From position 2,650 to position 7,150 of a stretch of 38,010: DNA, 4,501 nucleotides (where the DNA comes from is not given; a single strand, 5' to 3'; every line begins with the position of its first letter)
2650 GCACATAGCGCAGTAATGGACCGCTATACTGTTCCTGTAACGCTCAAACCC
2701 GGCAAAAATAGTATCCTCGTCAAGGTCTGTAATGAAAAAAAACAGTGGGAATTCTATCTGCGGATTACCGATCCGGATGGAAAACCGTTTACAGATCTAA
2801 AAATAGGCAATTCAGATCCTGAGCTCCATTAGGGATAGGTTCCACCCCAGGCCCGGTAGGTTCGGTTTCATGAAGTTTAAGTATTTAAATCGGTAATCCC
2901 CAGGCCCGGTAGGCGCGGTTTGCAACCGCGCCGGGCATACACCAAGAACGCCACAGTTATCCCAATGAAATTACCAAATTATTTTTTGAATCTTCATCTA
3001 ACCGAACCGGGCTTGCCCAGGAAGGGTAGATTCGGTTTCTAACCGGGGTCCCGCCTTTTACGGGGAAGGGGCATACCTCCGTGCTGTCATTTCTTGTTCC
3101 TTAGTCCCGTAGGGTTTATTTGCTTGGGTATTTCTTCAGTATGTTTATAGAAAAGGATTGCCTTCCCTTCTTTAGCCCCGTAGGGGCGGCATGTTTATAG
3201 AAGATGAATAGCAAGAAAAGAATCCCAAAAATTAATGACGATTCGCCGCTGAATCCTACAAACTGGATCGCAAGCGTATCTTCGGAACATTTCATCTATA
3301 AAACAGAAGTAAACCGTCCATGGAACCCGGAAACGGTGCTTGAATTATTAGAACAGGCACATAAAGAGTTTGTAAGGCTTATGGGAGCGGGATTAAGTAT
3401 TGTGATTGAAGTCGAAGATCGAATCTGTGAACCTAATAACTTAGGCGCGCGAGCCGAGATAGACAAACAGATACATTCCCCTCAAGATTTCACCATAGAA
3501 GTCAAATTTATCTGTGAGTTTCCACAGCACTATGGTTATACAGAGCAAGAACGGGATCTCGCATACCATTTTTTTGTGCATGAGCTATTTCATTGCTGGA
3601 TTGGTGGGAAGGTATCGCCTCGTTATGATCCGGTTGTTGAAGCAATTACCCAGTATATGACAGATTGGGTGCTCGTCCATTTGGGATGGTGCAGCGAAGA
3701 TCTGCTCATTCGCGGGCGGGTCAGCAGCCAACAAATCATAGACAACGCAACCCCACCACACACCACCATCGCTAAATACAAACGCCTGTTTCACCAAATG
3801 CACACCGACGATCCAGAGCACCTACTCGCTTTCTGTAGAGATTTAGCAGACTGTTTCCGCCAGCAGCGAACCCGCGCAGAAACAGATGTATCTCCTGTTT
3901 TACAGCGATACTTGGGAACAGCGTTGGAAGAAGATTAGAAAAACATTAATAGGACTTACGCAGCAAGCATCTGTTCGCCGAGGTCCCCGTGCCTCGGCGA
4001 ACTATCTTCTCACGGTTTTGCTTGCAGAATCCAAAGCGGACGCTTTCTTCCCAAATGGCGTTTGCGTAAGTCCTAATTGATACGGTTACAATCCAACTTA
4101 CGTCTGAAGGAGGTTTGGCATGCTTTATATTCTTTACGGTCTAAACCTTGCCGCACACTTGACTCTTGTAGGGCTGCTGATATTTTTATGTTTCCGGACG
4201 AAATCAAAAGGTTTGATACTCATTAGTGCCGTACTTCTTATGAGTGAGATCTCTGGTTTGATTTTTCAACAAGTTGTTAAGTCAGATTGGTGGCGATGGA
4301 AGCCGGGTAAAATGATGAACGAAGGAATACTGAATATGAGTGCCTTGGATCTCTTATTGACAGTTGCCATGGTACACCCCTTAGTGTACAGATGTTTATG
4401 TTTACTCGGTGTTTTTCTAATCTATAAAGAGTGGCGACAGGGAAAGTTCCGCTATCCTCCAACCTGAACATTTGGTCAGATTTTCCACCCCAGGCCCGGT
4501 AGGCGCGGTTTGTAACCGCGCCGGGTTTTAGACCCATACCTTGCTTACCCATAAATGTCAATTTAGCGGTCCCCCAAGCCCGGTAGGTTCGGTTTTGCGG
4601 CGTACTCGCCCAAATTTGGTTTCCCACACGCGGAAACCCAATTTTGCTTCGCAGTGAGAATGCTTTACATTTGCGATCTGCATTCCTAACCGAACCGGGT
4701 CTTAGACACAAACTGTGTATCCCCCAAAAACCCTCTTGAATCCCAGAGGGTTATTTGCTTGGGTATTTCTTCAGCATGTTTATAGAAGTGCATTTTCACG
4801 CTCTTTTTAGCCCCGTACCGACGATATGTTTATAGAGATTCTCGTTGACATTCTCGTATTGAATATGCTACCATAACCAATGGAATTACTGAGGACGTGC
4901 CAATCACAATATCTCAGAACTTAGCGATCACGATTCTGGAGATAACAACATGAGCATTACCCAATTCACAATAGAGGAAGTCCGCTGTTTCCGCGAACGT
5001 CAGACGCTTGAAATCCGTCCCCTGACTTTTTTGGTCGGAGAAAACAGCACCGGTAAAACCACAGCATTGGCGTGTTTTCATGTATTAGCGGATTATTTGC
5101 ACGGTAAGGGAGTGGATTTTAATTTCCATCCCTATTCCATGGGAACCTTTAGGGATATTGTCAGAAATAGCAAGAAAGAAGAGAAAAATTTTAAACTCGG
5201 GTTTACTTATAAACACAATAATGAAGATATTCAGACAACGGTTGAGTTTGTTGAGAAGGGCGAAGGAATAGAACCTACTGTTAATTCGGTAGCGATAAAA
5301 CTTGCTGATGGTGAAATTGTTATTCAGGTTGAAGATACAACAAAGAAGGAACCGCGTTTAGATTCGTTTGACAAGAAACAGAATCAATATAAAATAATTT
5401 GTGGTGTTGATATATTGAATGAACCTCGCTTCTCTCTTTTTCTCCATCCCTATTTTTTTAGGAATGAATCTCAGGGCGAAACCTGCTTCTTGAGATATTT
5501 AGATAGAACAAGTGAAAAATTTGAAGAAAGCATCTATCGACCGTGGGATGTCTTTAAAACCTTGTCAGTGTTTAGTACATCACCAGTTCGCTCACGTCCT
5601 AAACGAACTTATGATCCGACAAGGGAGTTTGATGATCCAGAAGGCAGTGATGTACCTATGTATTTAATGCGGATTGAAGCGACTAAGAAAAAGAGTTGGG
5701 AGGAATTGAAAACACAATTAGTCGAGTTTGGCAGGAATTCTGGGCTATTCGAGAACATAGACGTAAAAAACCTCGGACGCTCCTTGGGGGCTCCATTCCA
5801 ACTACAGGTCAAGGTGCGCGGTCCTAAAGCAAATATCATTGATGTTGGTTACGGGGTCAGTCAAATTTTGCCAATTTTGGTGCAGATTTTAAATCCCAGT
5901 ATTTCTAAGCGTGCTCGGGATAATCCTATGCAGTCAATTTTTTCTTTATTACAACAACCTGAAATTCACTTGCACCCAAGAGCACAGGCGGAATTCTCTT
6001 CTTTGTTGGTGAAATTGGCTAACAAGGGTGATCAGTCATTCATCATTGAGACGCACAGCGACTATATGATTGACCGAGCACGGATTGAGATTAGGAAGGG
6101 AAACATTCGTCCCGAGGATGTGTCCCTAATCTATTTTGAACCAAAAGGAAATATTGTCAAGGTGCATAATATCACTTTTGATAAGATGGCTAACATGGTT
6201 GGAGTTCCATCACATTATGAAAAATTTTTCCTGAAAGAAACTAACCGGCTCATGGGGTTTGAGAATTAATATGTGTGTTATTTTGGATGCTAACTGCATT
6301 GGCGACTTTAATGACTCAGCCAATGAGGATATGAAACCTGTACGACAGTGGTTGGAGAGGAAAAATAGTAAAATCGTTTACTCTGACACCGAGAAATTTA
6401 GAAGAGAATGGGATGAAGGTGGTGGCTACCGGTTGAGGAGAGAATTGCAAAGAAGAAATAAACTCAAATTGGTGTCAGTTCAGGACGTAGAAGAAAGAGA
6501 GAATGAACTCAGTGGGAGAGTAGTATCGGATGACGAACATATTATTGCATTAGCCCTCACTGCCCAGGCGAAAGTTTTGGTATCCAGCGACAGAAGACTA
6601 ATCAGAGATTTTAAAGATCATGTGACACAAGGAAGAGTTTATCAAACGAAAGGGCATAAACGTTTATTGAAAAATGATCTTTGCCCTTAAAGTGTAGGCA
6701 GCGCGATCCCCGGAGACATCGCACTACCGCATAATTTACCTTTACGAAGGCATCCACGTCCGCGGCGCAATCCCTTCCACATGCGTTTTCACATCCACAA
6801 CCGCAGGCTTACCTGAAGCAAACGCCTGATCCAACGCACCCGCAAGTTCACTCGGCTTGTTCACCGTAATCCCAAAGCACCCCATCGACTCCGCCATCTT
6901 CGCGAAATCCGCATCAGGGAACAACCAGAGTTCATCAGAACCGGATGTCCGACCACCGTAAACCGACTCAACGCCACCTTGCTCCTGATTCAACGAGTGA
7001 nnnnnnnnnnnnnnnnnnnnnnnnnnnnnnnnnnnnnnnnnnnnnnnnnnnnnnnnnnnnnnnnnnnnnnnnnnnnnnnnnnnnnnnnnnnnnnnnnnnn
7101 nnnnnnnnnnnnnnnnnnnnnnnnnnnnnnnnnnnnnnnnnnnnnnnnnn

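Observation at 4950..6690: A/T-rich, REP-bounded two-gene module: an ABC/AAA_21-type ATPase coupled to a PIN-like protein, a candidate uncharacterised defence or abortive-infection system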

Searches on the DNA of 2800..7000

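Call 63: search_rna_families(source=window, start=2800, end=7000, threshold=evalue, max_evalue=1)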
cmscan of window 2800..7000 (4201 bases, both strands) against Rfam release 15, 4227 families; matches with E-value up to 1: 1.
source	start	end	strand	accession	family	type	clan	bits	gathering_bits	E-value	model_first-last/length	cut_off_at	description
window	3973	4002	+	RF02985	ftsZ-DE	Gene; sRNA;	-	21.7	72.2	0.65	35-64/69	no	ftsZ-DE RNA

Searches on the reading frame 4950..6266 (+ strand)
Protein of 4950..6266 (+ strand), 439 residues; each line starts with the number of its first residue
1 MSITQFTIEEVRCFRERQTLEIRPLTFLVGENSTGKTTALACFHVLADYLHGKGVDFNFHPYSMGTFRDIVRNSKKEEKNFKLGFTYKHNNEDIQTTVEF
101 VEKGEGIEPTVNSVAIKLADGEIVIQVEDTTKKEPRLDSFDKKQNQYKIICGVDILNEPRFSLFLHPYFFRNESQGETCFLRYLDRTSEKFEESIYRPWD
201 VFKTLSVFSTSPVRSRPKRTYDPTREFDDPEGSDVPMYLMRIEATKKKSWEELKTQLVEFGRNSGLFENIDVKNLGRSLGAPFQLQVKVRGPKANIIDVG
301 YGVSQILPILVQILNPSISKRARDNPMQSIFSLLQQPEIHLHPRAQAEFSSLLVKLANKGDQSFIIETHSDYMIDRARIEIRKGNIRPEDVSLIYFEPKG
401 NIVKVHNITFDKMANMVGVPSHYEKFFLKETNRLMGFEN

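Call 3: search_protein_families(library=pfam, proteins=[window:4950-6266:+], max_evalue=1)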
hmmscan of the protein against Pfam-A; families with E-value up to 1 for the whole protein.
window:4950-6266:+ (439 aa): 8 families
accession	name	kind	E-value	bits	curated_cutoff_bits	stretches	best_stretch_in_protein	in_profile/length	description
PF13175.12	AAA_15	-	8.8e-24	85.2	32.1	2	246-374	264-374/374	AAA ATPase domain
PF13304.12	AAA_21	-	1.1e-12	49.2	27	1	25-375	1-304/304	AAA domain, putative AbiEii toxin, Type IV TA system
PF13476.12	AAA_23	-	2.9e-06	28.5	27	1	7-155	3-142/201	AAA domain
PF11398.14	DUF2813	-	0.025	14.4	21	1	10-93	7-86/372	Protein of unknown function (DUF2813)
PF02463.25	SMC_N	-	0.044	13.6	40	1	3-47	2-49/220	RecF/RecN/SMC N terminal domain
PF17951.6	FAS_meander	-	0.09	13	23.1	1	320-414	35-133/146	Fatty acid synthase meander beta sheet domain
PF13191.12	AAA_16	-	0.19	12.7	32.6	1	24-63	25-67/167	AAA ATPase domain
PF13555.12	AAA_29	-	0.2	11.9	27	1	14-46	12-46/61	P-loop containing region of AAA domain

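Call 4: search_protein_families(library=padloc, proteins=[window:4950-6266:+], max_evalue=1)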
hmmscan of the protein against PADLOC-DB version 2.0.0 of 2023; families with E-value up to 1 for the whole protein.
window:4950-6266:+ (439 aa): 111 families (the best 25 are shown)
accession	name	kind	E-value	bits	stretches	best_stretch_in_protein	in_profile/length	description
PDLC04707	PDC-M55A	-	1.4e-41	140.9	1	1-423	1-398/421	-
PDLC03878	NsnB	-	6.2e-41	139.3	1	3-423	2-331/345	-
PDLC02979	AriA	-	3.3e-28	97.5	2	257-374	274-373/373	-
PDLC04148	HEC-03B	-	1.3e-21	75.2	2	246-421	268-431/458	-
PDLC02358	Old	-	8.2e-14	49.3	2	310-379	268-334/578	Old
PDLC02980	AriA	-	1.3e-13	49.6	1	25-375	1-304/304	-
PDLC04180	HEC-01A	-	1.1e-11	42.6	2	1-134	1-135/382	-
PDLC00065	GajA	-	3.7e-11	40.5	2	1-145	1-159/670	AAA ATPase domain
PDLC04182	HEC-01A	-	4.2e-11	40.4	2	19-112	27-118/406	-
PDLC04033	PD-T4-4_A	-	5.5e-11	40.3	2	334-374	331-370/460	-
PDLC00090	GajA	-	2e-10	38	2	1-43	1-44/659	AAA ATPase domain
PDLC00063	GajA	-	2.1e-10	37.8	2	300-380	316-406/679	AAA ATPase domain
PDLC00091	GajA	-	4.3e-10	37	2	1-93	1-89/627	AAA ATPase domain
PDLC04175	HEC-01A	-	7.1e-10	36.5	2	2-91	5-90/363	-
PDLC00304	PtuA1|PtuA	-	8.1e-10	36.4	1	3-145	12-142/444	AAA ATPase domain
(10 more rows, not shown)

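Call 5: search_protein_families(library=ncbifam, proteins=[window:4950-6266:+], max_evalue=1)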
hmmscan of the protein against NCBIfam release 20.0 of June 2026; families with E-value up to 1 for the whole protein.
window:4950-6266:+ (439 aa): 7 families
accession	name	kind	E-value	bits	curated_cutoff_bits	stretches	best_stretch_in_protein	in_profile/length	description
NF047739.1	antiphage_MADS3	equivalog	2.6e-06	26.9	420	1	3-74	2-78/427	methylation-associated defense system AAA family ATPase MAD3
NF041760.1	PtuA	equivalog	6e-05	22.1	500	1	2-50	51-99/524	retron Ec78 anti-phage system effector ATPase PtuA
NF038234.1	retron_eff_Eco8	equivalog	0.0006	18.5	250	2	310-375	259-326/679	retron Eco8 family effector endonuclease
TIGR00611.2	recf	equivalog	0.00091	18.5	172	1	3-47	1-45/339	DNA replication/repair protein RecF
TIGR03185.1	DNA_S_dndD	equivalog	0.0033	15.9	245.85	1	1-98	1-104/650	DNA sulfur modification protein DndD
TIGR04435.1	restrict_AAA_1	hypoth_equivalog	0.01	14.5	300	1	328-375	419-471/568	restriction system-associated AAA family ATPase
TIGR02211.1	LolD_lipo_ex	equivalog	0.032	13.7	307.75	0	335-382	166-215/221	lipoprotein-releasing ABC transporter ATP-binding protein LolD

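Call 29: find_homologous_proteins(query=window:4950-6266:+, max_evalue=1e-10)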
Query window:4950-6266:+ (439 aa): 5982 proteins with E <= 1e-10 among 8000 candidates; the best 120 are listed.
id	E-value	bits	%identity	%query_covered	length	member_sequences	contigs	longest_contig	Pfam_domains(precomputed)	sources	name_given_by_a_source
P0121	4.5e-281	950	96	100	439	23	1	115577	PF13175.13,PF13476.13,PF13304.13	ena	-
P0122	9.7e-266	899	90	100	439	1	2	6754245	PF13175.13,PF13476.13,PF13304.13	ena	-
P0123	1.5e-262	889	89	100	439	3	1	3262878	PF13175.13,PF13476.13,PF13304.13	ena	-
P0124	3.3e-262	888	88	100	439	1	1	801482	PF13175.13,PF13476.13,PF13304.13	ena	-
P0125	1.3e-258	876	87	100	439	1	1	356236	PF13175.13,PF13476.13,PF13304.13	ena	-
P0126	3.5e-258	874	87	100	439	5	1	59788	PF13175.13,PF13476.13,PF13304.13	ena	-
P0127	1.5e-255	866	86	100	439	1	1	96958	PF13175.13,PF13476.13,PF13304.13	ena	-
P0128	5.3e-253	857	86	100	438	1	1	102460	PF13175.13,PF13476.13,PF13304.13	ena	-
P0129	2.9e-252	855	86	100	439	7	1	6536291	PF13175.13,PF13476.13,PF13304.13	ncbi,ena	-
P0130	1.3e-250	849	85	100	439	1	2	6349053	PF13175.13,PF13476.13,PF13304.13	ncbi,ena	-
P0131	6.4e-250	847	84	100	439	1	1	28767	PF13175.13,PF13476.13,PF13304.13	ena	-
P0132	7.8e-250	847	85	100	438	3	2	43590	PF13175.13,PF13476.13,PF13304.13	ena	-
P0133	9.3e-249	843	84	100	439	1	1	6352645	PF13175.13,PF13476.13,PF13304.13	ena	-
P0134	2.3e-245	832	83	100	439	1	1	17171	PF13175.13,PF13476.13,PF13304.13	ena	-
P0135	6.2e-245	831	83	100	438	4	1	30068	PF13175.13,PF13476.13,PF13304.13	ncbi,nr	ncbi:hypothetical protein C6503_13365 [Candidatus Poribacteria bacterium]|nr:MAG: hypothetical prote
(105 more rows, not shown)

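Call 47: search_solved_structures(query=window:4950-6266:+, max_evalue=0.01, show_alignments=3)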
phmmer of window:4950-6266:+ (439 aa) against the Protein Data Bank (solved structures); distinct sequences matched with E-value up to 0.01: 1.
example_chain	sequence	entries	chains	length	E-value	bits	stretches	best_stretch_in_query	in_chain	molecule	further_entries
6p74_A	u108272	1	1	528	3e-07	32.8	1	333-383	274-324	Putative ATP-dependent endonuclease of the OLD family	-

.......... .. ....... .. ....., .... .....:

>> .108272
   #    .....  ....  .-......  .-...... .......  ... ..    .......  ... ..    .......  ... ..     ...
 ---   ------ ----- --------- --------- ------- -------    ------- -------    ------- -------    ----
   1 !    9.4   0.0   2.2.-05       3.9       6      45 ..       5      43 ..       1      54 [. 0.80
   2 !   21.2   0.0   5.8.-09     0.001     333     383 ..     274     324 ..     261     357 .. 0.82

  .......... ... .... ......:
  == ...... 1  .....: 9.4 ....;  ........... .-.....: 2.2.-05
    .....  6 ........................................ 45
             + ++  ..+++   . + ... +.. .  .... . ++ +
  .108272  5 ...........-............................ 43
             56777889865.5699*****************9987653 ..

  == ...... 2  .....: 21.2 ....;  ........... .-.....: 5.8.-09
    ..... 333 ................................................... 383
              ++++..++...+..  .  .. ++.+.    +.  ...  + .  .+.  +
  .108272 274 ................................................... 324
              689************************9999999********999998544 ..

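Call 58: predict_structure(alignment_id=A2)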
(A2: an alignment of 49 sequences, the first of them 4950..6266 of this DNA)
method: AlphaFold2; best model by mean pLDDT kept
length: 439 residues; sequences in the alignment: 49
mean_pLDDT: 55.0   pTM: 0.50
mean pLDDT of the five models: 55.0, 54.6, 51.7, 48.6, 41.9
residues with pLDDT >= 90: 9; 70-90: 87; 50-70: 148; < 50: 195
segments of 3 or more residues with pLDDT < 50: 1-4, 12-35, 59-66, 71-73, 165-168, 206-247, 264-266, 268-305, 315-344, 363-386, 398-403, 433-439
pLDDT, mean of each block of 10 residues (from residue 1): 54 47 42 48 70 59 46 58 75 83 67 88 83 77 89 72 52 78 80 64 49 26 31 29 44 62 50 44 41 35 46 47 38 37 51 59 42 31 49 53 55 68 61 42
secondary structure, 60 per line:
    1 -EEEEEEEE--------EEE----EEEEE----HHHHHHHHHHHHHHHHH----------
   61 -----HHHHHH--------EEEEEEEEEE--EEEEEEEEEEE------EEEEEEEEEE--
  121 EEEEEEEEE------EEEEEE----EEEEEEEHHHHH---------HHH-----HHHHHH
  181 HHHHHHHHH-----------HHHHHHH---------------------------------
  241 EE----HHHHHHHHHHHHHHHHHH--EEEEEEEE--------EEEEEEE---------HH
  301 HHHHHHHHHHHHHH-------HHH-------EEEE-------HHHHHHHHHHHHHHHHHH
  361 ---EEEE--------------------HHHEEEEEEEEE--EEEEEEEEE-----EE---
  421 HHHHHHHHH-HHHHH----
elements in order: E2-9 E18-20 E25-29 H34-50 H66-71 E80-89 E92-102 E109-118 E121-129 E136-141 E146-152 H153-157 H175-189 H201-207 H247-264 E267-274 E283-289 H299-314 E332-335 H343-360 E364-367 E391-399 E402-410 H421-429 H431-435
